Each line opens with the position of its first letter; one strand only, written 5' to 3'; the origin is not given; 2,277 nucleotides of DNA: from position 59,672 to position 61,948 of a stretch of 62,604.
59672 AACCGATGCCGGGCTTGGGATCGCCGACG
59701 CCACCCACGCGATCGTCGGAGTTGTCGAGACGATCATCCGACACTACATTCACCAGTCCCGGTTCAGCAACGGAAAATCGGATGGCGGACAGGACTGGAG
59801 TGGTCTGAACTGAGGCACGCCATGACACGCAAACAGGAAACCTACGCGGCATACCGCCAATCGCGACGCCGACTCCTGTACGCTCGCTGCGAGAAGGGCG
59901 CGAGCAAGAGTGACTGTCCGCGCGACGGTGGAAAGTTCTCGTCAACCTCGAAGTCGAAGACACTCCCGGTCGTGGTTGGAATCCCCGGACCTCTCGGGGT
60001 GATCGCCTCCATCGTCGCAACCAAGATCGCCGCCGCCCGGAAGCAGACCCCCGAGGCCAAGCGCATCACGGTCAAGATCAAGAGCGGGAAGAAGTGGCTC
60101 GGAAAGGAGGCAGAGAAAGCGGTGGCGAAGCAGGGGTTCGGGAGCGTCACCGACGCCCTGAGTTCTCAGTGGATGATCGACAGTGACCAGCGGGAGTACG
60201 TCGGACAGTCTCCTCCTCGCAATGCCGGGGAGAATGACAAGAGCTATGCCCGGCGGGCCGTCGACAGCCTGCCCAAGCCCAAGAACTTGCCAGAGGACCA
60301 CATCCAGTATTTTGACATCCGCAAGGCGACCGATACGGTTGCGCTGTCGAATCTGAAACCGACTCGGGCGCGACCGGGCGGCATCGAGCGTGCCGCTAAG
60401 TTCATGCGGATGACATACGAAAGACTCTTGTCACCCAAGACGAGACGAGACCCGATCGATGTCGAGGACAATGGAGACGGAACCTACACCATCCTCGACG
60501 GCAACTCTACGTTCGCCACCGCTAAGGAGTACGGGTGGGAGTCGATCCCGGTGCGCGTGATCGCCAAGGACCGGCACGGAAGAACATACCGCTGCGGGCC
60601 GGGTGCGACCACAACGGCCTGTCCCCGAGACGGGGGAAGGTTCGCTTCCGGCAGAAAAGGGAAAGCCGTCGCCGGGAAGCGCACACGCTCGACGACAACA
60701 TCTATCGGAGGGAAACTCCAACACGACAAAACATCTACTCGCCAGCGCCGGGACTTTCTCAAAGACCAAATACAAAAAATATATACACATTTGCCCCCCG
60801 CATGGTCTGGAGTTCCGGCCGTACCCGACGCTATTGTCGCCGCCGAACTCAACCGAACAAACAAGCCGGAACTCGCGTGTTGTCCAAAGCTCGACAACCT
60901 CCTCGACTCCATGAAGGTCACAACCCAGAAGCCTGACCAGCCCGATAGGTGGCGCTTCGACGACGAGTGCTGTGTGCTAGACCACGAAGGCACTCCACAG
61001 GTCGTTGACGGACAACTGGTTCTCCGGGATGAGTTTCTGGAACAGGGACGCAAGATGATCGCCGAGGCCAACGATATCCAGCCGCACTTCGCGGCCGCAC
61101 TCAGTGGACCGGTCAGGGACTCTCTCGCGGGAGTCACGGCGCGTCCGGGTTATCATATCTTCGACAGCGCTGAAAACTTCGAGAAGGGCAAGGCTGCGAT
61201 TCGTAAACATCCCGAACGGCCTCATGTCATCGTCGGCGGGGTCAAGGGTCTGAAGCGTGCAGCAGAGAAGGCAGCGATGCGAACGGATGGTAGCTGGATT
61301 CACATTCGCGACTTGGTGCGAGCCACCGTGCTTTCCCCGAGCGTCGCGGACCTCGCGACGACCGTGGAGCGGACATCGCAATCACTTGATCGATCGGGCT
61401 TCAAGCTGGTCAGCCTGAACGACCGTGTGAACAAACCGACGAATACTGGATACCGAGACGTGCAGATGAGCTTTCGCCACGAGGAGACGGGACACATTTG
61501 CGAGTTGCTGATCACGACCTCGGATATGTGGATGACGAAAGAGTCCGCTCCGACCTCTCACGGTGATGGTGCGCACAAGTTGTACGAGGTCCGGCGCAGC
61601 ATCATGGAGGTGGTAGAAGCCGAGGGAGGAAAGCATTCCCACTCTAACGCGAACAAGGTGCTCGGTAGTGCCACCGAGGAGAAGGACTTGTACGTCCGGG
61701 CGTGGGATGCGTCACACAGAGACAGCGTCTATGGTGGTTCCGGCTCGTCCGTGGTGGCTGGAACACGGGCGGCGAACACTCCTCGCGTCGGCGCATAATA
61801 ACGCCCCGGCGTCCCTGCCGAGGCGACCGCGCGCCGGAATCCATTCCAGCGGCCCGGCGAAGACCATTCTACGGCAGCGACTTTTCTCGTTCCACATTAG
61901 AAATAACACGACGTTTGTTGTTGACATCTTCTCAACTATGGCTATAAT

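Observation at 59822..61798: ParB-like domain fused to a RelA/SpoT-like (alarmone-synthetase-type) nucleotidyltransferase, first operon of the plus arm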

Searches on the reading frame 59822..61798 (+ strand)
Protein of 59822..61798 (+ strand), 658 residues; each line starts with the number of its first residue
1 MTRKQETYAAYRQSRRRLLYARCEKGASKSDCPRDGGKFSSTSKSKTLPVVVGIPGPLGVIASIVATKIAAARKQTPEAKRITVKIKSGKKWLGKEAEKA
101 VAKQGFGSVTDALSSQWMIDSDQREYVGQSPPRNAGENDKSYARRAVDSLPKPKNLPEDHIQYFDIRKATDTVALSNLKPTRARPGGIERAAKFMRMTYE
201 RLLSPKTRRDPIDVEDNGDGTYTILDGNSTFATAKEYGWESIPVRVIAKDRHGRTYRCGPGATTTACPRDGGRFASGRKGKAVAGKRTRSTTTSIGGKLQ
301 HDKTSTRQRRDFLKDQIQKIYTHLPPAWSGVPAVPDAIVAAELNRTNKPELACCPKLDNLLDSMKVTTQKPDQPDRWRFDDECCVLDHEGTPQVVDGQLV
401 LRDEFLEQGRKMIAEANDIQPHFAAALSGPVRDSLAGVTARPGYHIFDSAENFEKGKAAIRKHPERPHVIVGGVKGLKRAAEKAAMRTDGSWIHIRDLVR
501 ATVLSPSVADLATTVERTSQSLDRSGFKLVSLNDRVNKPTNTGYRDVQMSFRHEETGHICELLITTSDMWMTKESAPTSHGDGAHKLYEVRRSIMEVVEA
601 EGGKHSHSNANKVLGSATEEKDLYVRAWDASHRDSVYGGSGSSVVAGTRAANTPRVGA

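Call 3: search_protein_families(library=pfam, proteins=[window:59822-61798:+], max_evalue=10)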
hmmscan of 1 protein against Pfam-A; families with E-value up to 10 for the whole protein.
window:59822-61798:+ (658 aa): 2 families
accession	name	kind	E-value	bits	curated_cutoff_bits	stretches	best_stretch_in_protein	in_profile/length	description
PF19079.5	CFSR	-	0.045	14.4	27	1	212-225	9-22/49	Collagen-flanked surface repeat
PF04607.23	RelA_SpoT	-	0.073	13.8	27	1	475-574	4-99/113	Region found in RelA / SpoT proteins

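Call 4: search_protein_families(library=phrogs, proteins=[window:59822-61798:+], max_evalue=1)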
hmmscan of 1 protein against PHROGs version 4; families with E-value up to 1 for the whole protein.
window:59822-61798:+ (658 aa): 4 families
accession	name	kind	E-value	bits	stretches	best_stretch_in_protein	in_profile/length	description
phrog_8071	-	DNA, RNA and nucleotide metabolism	0.0003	21.2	1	170-248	7-78/389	ParB-like partition protein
phrog_723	-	DNA, RNA and nucleotide metabolism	0.028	15.2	1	210-246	47-86/223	ParB-like partition protein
phrog_6218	-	DNA, RNA and nucleotide metabolism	0.098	12.8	1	211-250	42-82/506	ParB-like partition protein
phrog_26387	-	DNA, RNA and nucleotide metabolism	0.15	12.5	1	209-251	46-89/252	ParB-like partition nuclease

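Call 5: search_solved_structures(query=window:59822-61798:+, max_evalue=10, show_alignments=3)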
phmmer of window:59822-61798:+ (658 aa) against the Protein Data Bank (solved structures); distinct sequences matched with E-value up to 10: 9.
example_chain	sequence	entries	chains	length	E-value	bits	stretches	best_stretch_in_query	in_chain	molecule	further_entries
2dj4_A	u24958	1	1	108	0.2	13.4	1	200-243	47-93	Filamin-B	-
2d7m_A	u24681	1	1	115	0.32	12.7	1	201-244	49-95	Filamin-C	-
6idi_J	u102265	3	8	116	0.46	12.2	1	603-648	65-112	Fab 1H10 light chain (V-region)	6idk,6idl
7p0e_A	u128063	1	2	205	0.64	11.7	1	201-244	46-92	Isoform 2 of Filamin-C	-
7ouu_A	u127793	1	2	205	0.74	11.5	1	201-244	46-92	Isoform 2 of Filamin-C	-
7ouv_A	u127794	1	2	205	0.75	11.5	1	201-244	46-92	Isoform 2 of Filamin-C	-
6nr6_A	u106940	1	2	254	0.92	11.2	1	196-252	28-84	Bifunctional transcriptional regulator/O-phospho-L-serine synthase SbnI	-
5ujd_A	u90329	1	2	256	0.93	11.2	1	196-252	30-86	Siderophore biosynthesis protein SbnI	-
4y5x_B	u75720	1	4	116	1.2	10.8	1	603-644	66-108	diabody 310 VH domain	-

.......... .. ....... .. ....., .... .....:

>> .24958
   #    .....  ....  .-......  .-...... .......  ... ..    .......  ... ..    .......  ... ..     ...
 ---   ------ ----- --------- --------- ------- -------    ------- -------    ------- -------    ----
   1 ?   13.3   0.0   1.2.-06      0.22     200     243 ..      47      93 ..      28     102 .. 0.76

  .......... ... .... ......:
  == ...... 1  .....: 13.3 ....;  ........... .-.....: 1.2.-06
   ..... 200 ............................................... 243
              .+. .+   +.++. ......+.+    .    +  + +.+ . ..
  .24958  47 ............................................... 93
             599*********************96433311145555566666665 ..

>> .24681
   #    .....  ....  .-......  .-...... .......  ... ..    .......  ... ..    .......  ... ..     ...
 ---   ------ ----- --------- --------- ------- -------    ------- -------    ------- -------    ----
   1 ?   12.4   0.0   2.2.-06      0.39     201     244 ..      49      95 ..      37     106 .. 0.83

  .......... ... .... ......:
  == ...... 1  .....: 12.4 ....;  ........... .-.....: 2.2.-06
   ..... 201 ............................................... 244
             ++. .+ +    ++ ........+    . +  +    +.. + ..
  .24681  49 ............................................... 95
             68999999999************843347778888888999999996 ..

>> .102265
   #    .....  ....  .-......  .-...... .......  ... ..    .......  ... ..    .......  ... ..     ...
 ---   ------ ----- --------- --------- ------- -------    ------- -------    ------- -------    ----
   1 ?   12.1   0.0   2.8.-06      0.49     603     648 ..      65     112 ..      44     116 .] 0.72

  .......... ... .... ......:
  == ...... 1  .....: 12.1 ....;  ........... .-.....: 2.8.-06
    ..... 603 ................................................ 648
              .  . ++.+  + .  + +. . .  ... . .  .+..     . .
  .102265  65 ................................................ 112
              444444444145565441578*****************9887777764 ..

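Call 6: find_homologous_proteins(query=window:59822-61798:+, max_evalue=0.001)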
Query window:59822-61798:+ (658 aa): 3 proteins with E <= 0.001 among 8000 candidates.
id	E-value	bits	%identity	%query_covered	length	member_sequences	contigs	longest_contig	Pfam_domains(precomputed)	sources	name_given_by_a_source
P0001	0.0e+0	1500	100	100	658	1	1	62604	-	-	-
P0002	7.6e-15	73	37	20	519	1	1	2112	PF18760.8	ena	-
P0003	1.9e-13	68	42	15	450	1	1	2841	PF04607.24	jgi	jgi:ppGpp synthetase/RelA/SpoT-type nucleotidyltranferase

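Call 7: search_dna_similar(query=window:59822-61798:+, collection=phages, mode=protein, max_evalue=0.001)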
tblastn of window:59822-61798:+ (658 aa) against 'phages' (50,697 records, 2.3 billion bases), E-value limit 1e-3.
Records with a match: 2; places in all: 2; records where one place covers at least 80% of the query: 0.
Best place of each record, by identity: <60% 2.
By first word of the organism name: Bordetella 2.
By host as written in the record: Bordetella bronchiseptica 4715 2.
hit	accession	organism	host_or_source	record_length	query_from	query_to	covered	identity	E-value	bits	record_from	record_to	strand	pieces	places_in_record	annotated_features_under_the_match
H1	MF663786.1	Bordetella phage vB_BbrM_PHB04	Bordetella bronchiseptica 4715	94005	469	628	24%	33.7%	1e-11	74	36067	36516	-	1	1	hypothetical protein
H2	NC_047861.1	Bordetella phage vB_BbrM_PHB04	Bordetella bronchiseptica 4715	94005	469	628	24%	33.7%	1e-11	74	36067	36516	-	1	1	hypothetical protein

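Call 10: search_protein_families(library=pfam, proteins=[P0002, P0003], max_evalue=0.1)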
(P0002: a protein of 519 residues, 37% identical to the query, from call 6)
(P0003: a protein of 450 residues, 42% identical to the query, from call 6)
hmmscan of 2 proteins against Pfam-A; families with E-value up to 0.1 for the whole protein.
P0002 (519 aa): 1 family
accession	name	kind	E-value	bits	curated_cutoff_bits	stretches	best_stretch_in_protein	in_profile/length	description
PF18760.7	ART-PolyVal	-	2.7e-06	28.6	31.2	1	371-429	9-62/140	ADP-Ribosyltransferase in polyvalent proteins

P0003 (450 aa): 2 families
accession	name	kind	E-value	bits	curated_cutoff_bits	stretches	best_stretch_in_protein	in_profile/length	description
PF04607.23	RelA_SpoT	-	1.6e-13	51.4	27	1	288-392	1-104/113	Region found in RelA / SpoT proteins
PF22777.1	VKGC_lumenal_dom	-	0.035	14.5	27.7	1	375-426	50-101/152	Vitamin K-dependent gamma-carboxylase, lumenal domain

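Call 14: get_annotated_region(hit=H1, flank=6000)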
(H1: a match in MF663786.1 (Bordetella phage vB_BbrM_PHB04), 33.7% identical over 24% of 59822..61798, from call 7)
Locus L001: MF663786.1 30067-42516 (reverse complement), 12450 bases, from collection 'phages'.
description: Bordetella phage vB_BbrM_PHB04, complete genome.
organism: Bordetella phage vB_BbrM_PHB04 (NCBI taxid 2029657)
taxonomy: Viruses; Duplodnaviria; Heunggongvirae; Uroviricota; Caudoviricetes; Phabquatrovirus; Phabquatrovirus PHB04
host: Bordetella bronchiseptica 4715; source: wastewater; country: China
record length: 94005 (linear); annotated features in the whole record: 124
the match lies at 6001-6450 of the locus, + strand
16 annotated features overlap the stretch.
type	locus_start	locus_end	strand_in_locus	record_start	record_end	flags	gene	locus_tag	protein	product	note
CDS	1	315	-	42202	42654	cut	-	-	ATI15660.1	hypothetical protein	-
CDS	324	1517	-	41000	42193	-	-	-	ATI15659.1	RNA-splicing ligase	RtcB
CDS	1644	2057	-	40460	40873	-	-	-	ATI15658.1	hypothetical protein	-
CDS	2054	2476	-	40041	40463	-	-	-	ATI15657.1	hypothetical protein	-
CDS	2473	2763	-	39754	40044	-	-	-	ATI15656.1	hypothetical protein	-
CDS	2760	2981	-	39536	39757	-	-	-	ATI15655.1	hypothetical protein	-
CDS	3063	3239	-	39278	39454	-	-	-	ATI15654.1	hypothetical protein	-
CDS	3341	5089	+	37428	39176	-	-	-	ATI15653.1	portal protein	-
CDS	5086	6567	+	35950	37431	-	-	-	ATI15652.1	hypothetical protein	-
CDS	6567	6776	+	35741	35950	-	-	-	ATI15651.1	hypothetical protein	-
CDS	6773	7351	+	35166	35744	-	-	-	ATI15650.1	bifunctional (p)ppGpp synthetase/guanosine-3',5'-bis(diphosphate) 3'-pyrophosphohydrolase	-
CDS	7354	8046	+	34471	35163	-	-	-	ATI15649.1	serine/threonine protein phosphatase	-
CDS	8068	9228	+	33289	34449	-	-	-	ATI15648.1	hypothetical protein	-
CDS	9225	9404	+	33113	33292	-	-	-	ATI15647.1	hypothetical protein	-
CDS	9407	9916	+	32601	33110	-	-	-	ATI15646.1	hypothetical protein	-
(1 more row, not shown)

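Call 15: search_protein_families(library=pfam, proteins=[L001:5086-6564:+, L001:6773-7348:+, L001:7354-8043:+, L001:8068-9225:+], max_evalue=0.1)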
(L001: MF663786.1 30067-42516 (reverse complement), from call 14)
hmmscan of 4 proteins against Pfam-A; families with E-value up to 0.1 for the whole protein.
L001:5086-6564:+ (493 aa): 1 family
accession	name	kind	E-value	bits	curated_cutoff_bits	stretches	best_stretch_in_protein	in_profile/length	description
PF04607.23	RelA_SpoT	-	4.4e-07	30.6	27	1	318-412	10-104/113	Region found in RelA / SpoT proteins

L001:6773-7348:+ (192 aa): 2 families
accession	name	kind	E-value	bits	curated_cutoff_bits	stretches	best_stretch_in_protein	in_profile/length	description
PF13328.12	HD_4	-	3.3e-21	76.1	27.2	1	28-159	3-142/156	HD domain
PF01966.28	HD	-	0.00047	20.9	22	1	46-140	1-115/116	HD domain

L001:7354-8043:+ (230 aa): 3 families
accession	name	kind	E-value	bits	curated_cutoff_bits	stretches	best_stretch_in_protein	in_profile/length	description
PF00149.33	Metallophos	-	2.2e-15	58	21.5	1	15-184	5-157/191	Calcineurin-like phosphoesterase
PF12850.12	Metallophos_2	-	0.00049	20.6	27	1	15-155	5-91/154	Calcineurin-like phosphoesterase superfamily domain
PF06874.16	FBPase_2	-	0.057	12.1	27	1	40-84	185-230/639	Firmicute fructose-1,6-bisphosphatase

L001:8068-9225:+ (386 aa): 1 family
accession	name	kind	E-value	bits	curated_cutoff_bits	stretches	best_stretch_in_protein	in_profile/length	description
PF06152.16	Phage_min_cap2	-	0.014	14.8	26.3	0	254-366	195-284/366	Phage minor capsid protein 2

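Call 36: search_protein_families(library=pfam, alignment_id=A3, max_evalue=0.001)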
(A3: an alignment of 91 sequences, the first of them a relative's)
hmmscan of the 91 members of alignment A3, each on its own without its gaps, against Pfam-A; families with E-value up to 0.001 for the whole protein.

A. member 1, P0001 (658 aa): 0 families

B. families by the number of members that match (of 91 scanned): 10 families
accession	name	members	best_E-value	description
PF04607.23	RelA_SpoT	47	4.1e-08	Region found in RelA / SpoT proteins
PF06414.18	Zeta_toxin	4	2.1e-25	Zeta toxin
PF13671.12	AAA_33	3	6.6e-09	AAA domain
PF18823.6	InPase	2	1.4e-53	Inorganic Pyrophosphatase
PF06074.18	Portal_Mu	2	1.2e-34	Portal protein of Mu bacteriophage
PF06381.16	Phage_portal_3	1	6.5e-28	Phage portal protein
PF22653.1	DUF7007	1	1.7e-17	Domain of unknown function (DUF7007)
PF01471.23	PG_binding_1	1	8.9e-13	Putative peptidoglycan binding domain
PF05136.18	Phage_portal_2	1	5.1e-05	Phage portal protein, lambda family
PF02195.25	ParB_N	1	0.00029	ParB N-terminal domain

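Call 63: find_encoding_contigs(protein=P0003, flank=5000, max_places=3)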
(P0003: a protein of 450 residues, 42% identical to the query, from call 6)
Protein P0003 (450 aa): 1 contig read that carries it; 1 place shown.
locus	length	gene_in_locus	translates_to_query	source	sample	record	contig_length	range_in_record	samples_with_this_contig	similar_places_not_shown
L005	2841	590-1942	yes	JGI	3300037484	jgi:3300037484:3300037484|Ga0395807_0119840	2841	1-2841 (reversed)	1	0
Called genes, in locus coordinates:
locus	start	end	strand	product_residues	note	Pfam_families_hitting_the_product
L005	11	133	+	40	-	-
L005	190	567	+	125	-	-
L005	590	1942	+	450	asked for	PF04607:RelA_SpoT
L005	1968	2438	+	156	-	-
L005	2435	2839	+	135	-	?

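Call 65: search_protein_families(library=pfam, proteins=[L005:190-564:+, L005:1968-2435:+, L001:6567-6773:+], max_evalue=1)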
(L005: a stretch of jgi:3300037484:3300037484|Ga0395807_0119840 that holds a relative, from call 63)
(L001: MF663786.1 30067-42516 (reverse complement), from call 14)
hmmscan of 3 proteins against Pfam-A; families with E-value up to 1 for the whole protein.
L005:190-564:+ (125 aa): 1 family
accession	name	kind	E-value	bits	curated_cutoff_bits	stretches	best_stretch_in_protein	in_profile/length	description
PF13646.12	HEAT_2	-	0.18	12.5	27.7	1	59-99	50-88/88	HEAT repeats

L005:1968-2435:+ (156 aa): 1 family
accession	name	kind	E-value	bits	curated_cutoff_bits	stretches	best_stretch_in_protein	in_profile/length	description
PF04107.18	GCS2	-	0.18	11.5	21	1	76-121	37-82/291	Glutamate-cysteine ligase family 2(GCS2)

L001:6567-6773:+ (69 aa): 0 families

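Call 81: search_protein_families(library=ncbifam, proteins=[P0001, L001:5086-6564:+, P0003], max_evalue=0.1)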
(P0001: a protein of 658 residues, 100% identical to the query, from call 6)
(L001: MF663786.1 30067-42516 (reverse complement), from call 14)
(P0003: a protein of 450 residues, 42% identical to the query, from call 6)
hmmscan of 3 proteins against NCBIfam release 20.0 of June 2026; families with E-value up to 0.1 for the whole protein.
P0001 (658 aa): 3 families
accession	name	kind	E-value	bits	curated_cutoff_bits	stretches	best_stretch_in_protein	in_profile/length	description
TIGR04203.1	RPT_S_cricet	repeat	0.032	14.4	60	0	212-224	4-16/38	TIGR04203-type repeat-containing surface protein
NF033589.0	staphy_B_SbnI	equivalog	0.051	12.9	350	1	204-251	36-83/254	bifunctional transcriptional regulator/O-phospho-L-serine synthase SbnI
NF005676.0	PRK07470.1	equivalog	0.085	11.4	774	0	556-599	206-249/544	acyl-CoA synthetase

L001:5086-6564:+ (493 aa): 2 families
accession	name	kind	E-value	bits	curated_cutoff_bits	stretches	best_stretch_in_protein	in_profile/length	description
NF008124.0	PRK10872.1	equivalog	0.026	13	728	1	333-409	274-350/744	GTP diphosphokinase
TIGR00691.1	spoT_relA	subfamily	0.038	12.3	499.2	1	362-409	262-309/687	RelA/SpoT family protein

P0003 (450 aa): 4 families
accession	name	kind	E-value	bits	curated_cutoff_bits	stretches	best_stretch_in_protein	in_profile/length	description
NF053588.1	GTPPhKinYjbM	equivalog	5.2e-09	36.2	320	1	286-420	40-185/201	GTP diphosphokinase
TIGR00691.1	spoT_relA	subfamily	4.6e-08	31.8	499.2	1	259-426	185-350/687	RelA/SpoT family protein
NF008124.0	PRK10872.1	equivalog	4.8e-06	25.4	728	1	270-389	230-346/744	GTP diphosphokinase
NF008303.0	PRK11092.1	equivalog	0.00098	17.4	947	1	270-390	214-333/702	bifunctional GTP diphosphokinase/guanosine-3',5'-bis pyrophosphate 3'-pyrophosphohydrolase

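Call 100: find_related_loci(query=P0001, collection=viral_contigs, flank=6000)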
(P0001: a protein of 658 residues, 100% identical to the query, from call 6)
Query P0001 (658 aa) in viral_contigs; peptide patterns used: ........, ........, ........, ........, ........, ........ (x = any residue, [..] = any of these).
5 stretches matched a pattern, but none encodes a relative of the query by tblastn (E <= 1e-3).
